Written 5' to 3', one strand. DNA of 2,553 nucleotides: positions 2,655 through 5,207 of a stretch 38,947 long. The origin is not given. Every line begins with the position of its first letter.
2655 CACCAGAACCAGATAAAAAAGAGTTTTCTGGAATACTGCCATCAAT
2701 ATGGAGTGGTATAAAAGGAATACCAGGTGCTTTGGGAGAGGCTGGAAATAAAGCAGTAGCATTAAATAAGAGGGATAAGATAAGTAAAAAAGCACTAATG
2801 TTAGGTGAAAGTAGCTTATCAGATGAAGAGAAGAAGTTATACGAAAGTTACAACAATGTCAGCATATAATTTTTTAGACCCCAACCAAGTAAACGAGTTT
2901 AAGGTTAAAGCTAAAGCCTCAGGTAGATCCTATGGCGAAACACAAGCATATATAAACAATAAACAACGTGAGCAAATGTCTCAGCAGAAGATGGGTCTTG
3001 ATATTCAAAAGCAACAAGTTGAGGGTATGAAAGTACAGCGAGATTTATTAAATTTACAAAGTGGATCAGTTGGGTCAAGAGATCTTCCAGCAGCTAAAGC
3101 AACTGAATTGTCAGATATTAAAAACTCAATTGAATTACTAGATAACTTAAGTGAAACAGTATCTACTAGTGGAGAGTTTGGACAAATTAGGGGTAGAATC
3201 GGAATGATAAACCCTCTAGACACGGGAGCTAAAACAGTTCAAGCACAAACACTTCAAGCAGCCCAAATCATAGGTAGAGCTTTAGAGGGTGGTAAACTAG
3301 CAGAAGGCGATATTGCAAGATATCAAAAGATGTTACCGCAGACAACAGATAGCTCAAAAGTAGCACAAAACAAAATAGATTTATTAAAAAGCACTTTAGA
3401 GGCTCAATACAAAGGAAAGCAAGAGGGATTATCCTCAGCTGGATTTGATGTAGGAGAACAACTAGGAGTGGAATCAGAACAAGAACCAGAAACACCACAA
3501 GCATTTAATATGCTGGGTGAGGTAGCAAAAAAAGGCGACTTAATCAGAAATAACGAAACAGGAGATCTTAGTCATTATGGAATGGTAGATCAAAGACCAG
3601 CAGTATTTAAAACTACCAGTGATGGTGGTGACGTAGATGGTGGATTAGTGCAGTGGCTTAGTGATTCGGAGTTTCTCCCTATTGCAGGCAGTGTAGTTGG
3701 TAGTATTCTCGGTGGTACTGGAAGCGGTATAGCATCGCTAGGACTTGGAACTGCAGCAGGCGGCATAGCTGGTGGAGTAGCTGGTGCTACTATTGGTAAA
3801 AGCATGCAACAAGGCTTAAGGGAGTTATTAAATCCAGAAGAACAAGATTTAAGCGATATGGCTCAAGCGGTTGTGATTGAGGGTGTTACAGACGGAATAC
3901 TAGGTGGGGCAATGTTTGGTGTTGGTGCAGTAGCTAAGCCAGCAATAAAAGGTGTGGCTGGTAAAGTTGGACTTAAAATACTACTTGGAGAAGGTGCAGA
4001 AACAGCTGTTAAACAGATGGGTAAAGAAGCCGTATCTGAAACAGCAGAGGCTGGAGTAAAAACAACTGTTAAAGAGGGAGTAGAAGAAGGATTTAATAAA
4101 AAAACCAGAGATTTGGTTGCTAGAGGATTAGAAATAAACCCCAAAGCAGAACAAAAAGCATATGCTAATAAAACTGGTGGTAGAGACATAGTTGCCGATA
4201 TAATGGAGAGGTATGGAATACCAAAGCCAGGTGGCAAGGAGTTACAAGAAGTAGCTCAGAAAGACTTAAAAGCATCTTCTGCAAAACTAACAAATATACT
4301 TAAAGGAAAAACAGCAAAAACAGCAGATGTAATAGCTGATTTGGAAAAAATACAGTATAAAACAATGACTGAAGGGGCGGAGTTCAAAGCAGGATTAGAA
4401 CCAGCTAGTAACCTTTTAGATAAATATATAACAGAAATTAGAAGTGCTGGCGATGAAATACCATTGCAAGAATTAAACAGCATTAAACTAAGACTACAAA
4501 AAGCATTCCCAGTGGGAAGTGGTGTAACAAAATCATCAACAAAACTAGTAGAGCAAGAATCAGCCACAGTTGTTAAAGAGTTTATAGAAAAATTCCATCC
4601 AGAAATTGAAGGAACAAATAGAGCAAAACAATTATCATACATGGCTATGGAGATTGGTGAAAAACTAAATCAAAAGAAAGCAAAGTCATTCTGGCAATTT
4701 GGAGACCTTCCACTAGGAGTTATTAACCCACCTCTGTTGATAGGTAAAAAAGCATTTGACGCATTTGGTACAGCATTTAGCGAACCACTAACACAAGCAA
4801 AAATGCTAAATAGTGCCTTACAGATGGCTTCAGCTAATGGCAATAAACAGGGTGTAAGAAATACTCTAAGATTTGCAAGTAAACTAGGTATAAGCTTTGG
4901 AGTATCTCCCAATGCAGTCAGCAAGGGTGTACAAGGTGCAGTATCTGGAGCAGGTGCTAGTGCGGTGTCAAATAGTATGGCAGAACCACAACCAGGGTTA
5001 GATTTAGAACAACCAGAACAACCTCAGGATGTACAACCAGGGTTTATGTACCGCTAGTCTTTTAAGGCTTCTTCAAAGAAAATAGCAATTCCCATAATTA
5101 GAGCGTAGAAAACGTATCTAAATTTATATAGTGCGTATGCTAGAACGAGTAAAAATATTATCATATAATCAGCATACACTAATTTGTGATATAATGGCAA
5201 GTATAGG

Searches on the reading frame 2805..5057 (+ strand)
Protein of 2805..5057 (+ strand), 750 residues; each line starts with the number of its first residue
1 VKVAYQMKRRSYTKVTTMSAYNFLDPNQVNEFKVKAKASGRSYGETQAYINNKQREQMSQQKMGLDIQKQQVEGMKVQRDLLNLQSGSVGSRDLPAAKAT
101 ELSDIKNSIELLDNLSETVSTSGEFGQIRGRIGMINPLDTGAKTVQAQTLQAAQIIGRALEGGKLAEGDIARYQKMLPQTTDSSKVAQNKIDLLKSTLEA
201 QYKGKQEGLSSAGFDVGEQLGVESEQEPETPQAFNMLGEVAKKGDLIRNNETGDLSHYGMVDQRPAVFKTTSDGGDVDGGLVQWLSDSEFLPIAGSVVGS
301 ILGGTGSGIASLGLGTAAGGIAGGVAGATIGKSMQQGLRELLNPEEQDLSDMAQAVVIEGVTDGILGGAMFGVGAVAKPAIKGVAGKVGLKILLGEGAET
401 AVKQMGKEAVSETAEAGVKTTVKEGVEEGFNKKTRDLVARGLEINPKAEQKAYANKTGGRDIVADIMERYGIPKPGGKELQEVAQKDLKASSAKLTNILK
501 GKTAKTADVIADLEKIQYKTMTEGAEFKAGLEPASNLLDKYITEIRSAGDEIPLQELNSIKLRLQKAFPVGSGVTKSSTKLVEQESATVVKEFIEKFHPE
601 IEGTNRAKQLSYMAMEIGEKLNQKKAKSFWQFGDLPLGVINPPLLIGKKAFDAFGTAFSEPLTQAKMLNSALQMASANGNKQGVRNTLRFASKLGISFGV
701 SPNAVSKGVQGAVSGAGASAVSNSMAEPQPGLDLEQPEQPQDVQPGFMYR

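Call 20: search_protein_families(library=phrogs, proteins=[window:2805-5057:+])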
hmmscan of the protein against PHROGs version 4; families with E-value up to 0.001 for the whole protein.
window:2805-5057:+ (750 aa): 0 families

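Call 69: find_related_loci(query=window:2805-5057:+, collection=viral_contigs, flank=9000)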
Query window:2805-5057:+ (750 aa) in viral_contigs; peptide patterns used: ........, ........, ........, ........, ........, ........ (x = any residue, [..] = any of these).
12 stretches matched a pattern, but none encodes a relative of the query by tblastn (E <= 1e-3).
